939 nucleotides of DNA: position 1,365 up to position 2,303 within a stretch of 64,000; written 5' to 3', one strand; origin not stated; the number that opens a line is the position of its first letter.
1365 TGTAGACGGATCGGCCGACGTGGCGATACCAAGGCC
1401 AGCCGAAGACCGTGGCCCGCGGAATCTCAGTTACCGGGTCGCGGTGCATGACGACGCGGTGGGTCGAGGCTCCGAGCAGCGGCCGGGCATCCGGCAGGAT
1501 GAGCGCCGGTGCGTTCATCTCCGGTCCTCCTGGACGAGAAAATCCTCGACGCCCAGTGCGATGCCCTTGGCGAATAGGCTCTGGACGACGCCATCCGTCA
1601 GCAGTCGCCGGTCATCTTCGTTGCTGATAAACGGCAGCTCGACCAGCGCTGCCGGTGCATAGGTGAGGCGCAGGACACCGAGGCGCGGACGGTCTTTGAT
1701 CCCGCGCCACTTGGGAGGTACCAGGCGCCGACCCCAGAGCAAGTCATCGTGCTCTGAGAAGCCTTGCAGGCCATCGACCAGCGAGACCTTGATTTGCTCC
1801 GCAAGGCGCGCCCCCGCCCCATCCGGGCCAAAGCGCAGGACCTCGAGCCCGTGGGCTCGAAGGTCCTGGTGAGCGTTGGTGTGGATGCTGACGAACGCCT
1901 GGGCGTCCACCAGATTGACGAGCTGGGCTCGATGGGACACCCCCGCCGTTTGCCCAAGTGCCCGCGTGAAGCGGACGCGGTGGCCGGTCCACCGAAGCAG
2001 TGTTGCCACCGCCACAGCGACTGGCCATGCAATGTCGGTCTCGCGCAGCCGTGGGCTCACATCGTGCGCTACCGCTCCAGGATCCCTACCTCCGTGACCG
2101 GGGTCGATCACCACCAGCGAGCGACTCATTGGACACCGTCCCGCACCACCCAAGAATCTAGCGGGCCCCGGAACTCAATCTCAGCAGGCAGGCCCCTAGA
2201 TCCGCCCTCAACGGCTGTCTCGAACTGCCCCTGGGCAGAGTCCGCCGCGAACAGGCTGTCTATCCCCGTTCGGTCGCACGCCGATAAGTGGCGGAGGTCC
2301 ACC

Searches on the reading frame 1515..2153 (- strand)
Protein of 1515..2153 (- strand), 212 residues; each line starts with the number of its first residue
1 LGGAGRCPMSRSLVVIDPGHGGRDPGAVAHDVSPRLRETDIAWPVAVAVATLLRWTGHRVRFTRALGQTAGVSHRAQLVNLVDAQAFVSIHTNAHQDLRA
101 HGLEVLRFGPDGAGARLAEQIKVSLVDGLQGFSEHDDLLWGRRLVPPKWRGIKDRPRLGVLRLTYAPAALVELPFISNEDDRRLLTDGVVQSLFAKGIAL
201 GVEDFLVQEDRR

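Call 67: search_protein_families(library=pfam, proteins=[window:1515-2153:-], max_evalue=0.0001)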
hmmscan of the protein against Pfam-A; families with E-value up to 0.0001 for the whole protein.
window:1515-2153:- (212 aa): 1 family
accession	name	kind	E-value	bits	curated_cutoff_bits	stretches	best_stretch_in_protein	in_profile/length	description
PF01520.23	Amidase_3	-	3e-33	115.7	27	1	14-203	1-173/174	N-acetylmuramoyl-L-alanine amidase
